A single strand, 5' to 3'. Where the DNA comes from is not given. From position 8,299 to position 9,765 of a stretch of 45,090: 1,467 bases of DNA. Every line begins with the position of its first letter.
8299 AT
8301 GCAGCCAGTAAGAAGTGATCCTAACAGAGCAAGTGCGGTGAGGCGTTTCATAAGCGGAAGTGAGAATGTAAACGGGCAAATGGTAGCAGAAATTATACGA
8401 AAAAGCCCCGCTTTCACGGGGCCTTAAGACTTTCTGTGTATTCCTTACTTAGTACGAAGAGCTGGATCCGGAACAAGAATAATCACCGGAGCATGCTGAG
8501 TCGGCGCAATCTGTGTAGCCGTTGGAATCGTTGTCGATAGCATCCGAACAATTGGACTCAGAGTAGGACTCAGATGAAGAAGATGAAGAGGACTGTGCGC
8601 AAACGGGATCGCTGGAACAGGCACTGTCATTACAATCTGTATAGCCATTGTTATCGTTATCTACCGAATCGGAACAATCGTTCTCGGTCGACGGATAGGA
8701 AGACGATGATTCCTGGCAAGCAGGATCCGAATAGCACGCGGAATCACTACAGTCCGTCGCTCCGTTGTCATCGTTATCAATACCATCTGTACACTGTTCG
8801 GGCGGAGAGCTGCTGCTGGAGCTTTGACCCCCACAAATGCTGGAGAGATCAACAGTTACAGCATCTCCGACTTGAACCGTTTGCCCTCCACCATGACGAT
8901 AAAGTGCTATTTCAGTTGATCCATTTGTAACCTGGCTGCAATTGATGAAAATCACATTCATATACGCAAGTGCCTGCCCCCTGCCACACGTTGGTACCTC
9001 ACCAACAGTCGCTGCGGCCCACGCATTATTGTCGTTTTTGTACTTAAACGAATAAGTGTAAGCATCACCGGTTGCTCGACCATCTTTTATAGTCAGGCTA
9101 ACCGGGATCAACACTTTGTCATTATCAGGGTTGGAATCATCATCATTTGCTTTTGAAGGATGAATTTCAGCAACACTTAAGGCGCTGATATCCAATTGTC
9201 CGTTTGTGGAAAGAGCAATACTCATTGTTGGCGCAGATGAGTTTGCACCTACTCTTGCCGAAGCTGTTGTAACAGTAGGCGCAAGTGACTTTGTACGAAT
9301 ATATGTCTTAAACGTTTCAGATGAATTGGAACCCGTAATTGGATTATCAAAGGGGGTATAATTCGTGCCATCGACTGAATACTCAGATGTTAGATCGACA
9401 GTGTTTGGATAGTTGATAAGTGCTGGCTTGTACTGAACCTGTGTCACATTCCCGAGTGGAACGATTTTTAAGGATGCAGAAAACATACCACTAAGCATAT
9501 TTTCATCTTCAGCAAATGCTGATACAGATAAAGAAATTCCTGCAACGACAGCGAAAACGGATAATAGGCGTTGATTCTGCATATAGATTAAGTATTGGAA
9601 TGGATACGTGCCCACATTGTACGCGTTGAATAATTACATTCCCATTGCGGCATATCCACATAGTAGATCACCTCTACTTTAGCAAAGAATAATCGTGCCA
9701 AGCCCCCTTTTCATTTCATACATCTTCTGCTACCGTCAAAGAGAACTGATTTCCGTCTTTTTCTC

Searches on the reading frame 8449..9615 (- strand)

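Call 6: search_protein_families(library=pfam, proteins=[window:8449-9615:-])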
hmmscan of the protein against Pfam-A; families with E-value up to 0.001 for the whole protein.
window:8449-9615:- (388 aa): 0 families

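Call 71: search_protein_families(library=pfam, proteins=[window:8449-9615:-], max_evalue=0.01)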
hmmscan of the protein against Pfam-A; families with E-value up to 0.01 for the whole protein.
window:8449-9615:- (388 aa): 1 family
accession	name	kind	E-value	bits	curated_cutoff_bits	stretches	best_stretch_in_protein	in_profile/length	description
PF17479.7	DUF3048_C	-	0.0039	18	25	1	188-255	11-84/114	Protein of unknown function (DUF3048) C-terminal domain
